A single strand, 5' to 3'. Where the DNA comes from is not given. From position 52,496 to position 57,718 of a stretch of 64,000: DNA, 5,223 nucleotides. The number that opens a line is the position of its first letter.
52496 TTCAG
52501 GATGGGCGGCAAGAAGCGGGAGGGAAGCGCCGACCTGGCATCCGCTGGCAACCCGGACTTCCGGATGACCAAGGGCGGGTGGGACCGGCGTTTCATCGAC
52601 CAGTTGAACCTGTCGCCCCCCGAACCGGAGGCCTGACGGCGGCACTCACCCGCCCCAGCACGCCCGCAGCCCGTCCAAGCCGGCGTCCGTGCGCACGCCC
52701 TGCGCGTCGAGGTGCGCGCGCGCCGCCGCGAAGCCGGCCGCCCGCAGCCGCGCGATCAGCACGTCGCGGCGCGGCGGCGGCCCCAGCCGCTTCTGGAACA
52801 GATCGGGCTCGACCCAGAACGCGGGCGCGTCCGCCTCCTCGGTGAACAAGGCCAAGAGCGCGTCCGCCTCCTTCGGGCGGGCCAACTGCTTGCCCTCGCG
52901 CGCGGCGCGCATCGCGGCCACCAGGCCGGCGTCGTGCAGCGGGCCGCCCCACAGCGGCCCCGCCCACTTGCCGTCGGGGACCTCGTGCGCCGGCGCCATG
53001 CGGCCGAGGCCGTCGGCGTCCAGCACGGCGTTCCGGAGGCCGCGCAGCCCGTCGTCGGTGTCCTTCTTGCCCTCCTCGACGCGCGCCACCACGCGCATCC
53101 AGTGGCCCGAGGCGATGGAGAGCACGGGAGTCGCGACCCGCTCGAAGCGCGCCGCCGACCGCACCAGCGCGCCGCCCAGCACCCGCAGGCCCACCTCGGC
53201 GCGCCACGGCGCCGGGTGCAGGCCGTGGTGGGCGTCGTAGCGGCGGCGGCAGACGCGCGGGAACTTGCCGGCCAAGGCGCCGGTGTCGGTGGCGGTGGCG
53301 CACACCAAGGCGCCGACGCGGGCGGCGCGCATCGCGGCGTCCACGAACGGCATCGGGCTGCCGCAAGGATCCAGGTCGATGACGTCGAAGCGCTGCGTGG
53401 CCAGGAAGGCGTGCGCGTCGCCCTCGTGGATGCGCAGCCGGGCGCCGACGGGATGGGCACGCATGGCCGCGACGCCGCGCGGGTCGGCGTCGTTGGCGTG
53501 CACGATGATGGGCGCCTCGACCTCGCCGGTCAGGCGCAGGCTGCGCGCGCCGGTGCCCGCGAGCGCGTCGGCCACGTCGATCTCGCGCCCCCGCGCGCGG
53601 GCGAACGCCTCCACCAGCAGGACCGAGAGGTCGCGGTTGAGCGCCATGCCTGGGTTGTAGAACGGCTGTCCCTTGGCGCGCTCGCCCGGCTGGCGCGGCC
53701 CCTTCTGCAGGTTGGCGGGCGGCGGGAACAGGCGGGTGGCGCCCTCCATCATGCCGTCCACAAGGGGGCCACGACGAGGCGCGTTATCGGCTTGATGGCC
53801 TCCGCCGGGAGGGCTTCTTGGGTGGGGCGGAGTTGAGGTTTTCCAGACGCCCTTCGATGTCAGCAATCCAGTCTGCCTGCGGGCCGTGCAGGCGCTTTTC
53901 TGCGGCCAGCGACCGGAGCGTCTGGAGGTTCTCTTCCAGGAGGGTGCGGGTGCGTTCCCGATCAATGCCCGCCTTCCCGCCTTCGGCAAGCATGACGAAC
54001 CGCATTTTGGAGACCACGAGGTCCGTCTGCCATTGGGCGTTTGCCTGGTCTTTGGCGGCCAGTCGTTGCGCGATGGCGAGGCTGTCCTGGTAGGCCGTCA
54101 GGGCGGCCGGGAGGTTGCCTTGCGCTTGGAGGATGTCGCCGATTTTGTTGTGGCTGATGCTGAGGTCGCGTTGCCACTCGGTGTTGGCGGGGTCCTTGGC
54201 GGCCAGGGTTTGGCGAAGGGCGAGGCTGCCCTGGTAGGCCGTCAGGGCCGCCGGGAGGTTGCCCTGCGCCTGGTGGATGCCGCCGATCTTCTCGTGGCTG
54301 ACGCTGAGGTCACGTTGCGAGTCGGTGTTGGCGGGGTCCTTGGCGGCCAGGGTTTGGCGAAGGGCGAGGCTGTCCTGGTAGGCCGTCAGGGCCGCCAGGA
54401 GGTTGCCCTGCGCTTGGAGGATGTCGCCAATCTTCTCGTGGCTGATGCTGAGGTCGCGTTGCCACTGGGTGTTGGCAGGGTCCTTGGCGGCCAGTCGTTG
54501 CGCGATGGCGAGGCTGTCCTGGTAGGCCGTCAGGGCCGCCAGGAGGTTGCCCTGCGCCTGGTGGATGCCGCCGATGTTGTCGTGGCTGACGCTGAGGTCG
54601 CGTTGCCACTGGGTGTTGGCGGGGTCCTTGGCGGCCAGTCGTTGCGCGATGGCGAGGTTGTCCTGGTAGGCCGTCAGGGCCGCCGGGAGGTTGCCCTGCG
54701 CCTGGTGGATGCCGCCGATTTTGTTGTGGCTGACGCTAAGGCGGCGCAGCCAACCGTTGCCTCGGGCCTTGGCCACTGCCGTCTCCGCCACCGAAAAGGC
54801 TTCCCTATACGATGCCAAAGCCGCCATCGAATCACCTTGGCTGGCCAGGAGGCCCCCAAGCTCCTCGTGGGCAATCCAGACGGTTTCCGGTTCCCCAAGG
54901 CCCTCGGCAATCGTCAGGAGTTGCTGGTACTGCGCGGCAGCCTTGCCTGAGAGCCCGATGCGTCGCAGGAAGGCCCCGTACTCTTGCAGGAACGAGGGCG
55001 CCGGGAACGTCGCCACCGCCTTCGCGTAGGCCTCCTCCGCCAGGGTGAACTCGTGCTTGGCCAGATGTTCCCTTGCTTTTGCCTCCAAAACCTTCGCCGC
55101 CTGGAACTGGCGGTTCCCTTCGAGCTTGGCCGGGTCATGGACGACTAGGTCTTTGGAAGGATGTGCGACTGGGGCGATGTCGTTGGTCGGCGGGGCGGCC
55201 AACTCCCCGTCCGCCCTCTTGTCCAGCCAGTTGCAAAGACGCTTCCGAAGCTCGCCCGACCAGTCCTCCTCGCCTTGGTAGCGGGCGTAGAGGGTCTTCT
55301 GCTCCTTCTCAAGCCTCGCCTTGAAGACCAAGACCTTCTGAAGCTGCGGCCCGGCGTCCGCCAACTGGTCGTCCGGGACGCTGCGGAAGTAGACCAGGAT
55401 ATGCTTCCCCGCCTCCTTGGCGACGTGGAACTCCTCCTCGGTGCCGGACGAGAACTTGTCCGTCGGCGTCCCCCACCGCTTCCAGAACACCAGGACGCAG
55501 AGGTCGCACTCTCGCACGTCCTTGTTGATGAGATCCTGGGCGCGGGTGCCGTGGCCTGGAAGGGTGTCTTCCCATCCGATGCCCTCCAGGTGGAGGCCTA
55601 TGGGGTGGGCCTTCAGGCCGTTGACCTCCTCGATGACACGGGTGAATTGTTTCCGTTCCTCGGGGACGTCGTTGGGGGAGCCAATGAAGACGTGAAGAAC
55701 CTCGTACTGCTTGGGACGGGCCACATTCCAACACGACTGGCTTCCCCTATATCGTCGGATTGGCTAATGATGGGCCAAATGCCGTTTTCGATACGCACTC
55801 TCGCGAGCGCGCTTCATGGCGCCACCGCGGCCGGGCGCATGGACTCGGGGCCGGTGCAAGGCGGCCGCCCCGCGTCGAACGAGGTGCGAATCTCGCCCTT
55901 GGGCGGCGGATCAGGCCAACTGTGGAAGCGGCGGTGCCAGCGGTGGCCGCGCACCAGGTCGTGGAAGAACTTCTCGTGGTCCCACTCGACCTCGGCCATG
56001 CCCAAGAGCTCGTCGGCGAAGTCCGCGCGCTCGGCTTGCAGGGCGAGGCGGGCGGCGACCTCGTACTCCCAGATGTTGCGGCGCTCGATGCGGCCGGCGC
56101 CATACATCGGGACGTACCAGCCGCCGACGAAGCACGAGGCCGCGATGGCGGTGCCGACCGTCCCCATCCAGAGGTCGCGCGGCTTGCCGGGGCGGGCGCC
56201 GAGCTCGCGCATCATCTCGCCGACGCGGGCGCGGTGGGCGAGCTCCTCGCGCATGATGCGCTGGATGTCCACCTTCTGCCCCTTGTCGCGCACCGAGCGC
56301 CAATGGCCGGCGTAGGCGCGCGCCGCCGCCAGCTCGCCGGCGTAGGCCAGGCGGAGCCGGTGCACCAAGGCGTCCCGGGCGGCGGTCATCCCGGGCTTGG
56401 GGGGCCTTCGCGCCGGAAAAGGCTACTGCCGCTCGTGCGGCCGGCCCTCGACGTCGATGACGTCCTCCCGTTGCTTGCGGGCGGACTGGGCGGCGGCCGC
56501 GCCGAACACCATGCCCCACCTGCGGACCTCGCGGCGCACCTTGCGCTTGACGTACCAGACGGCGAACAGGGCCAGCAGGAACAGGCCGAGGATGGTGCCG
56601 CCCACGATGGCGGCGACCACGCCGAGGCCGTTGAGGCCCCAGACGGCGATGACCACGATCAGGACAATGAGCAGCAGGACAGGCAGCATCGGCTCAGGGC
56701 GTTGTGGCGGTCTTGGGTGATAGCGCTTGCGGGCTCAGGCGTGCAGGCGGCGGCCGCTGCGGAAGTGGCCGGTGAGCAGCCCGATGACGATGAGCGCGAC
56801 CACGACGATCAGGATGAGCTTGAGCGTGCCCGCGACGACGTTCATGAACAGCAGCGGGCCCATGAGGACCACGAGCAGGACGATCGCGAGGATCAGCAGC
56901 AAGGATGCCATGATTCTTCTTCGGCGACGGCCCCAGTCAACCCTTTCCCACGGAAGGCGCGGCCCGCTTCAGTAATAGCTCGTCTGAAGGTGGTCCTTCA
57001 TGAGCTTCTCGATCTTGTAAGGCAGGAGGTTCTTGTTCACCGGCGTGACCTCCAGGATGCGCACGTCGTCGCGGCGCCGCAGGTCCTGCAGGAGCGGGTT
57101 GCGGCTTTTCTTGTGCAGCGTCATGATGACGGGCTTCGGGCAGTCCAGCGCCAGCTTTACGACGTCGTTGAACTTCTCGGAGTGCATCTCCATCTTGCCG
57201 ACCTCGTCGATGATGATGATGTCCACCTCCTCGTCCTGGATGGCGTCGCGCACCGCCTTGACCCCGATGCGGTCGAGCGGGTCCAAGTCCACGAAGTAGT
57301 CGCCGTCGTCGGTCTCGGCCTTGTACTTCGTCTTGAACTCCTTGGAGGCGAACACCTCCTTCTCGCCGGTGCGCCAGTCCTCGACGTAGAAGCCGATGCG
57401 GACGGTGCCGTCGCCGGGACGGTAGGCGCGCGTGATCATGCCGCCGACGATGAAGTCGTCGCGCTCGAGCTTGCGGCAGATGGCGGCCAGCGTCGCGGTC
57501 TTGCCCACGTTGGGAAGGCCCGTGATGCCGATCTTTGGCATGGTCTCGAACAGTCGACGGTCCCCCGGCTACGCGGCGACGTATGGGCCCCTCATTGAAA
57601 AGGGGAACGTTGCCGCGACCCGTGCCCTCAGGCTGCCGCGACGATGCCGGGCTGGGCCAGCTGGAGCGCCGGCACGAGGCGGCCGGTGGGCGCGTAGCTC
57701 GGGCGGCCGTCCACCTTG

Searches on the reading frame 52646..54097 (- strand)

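Call 48: search_protein_families(library=pfam, proteins=[window:52646-54097:-], max_evalue=0.01)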
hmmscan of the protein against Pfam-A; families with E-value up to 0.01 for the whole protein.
window:52646-54097:- (483 aa): 1 family
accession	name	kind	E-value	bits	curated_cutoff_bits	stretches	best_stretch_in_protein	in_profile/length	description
PF02005.22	TRM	-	1.9e-67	228.5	27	1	144-476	19-370/376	N2,N2-dimethylguanosine tRNA methyltransferase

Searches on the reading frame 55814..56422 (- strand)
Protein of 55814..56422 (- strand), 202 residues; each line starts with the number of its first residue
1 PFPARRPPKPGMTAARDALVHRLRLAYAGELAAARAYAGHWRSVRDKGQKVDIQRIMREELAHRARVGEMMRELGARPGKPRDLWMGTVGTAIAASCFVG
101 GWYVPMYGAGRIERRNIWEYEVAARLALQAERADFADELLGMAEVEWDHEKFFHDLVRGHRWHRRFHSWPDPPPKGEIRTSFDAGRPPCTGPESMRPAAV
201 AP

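Call 48: search_protein_families(library=pfam, proteins=[window:55814-56422:-], max_evalue=0.01)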
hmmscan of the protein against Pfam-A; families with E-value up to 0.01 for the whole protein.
window:55814-56422:- (202 aa): 2 families
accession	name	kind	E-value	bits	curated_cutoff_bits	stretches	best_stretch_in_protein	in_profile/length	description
PF03232.19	COQ7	-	3e-09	37.1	23.5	1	21-95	5-79/169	Ubiquinone biosynthesis protein COQ7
PF02915.23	Rubrerythrin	-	0.0028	18.5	22.8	0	23-75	3-57/137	Rubrerythrin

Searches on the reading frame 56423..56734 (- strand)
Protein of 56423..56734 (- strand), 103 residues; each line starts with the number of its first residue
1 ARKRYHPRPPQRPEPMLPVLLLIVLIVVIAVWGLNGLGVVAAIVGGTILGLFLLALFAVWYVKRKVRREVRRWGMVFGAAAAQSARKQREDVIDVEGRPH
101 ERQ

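Call 48: search_protein_families(library=pfam, proteins=[window:56423-56734:-], max_evalue=0.01)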
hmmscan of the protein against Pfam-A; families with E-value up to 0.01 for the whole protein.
window:56423-56734:- (103 aa): 1 family
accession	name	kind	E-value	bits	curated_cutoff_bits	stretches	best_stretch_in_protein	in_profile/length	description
PF19744.4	DUF6232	-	0.0023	18.8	27.4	1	9-82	29-93/117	Family of unknown function (DUF6232)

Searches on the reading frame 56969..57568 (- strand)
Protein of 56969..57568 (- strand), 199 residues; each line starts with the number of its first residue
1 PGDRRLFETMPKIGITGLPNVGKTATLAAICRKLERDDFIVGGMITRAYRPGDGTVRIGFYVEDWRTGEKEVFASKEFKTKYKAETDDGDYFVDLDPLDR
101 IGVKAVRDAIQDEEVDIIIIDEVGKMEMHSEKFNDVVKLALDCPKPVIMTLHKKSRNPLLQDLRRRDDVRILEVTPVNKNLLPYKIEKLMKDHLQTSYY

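Call 48: search_protein_families(library=pfam, proteins=[window:56969-57568:-], max_evalue=0.01)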
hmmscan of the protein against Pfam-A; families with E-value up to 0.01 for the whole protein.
window:56969-57568:- (199 aa): 5 families
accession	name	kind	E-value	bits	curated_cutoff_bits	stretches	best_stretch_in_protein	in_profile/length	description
PF03266.21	NTPase_1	-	5.1e-44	150.5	23.9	1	12-186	1-167/168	NTPase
PF13401.12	AAA_22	-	0.00045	21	27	1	15-148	10-119/130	AAA domain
PF10649.15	DUF2478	-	0.00057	19.9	22.3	1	24-154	13-133/159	Protein of unknown function (DUF2478)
PF01926.29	MMR_HSR1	-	0.0029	18.1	21.9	0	12-33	1-22/113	50S ribosome-binding GTPase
PF00448.28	SRP54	-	0.0052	16.9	22.7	0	108-150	77-120/196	SRP54-type protein, GTPase domain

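Call 52: find_encoding_contigs(protein=window:56969-57568:-, flank=10000, max_places=6)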
Protein window:56969-57568:- (199 aa): no gene with exactly this product is on record in the collection.
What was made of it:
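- Tried and rejected: The NTPase look-up failed, probably because a different start codon was called (call 52).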
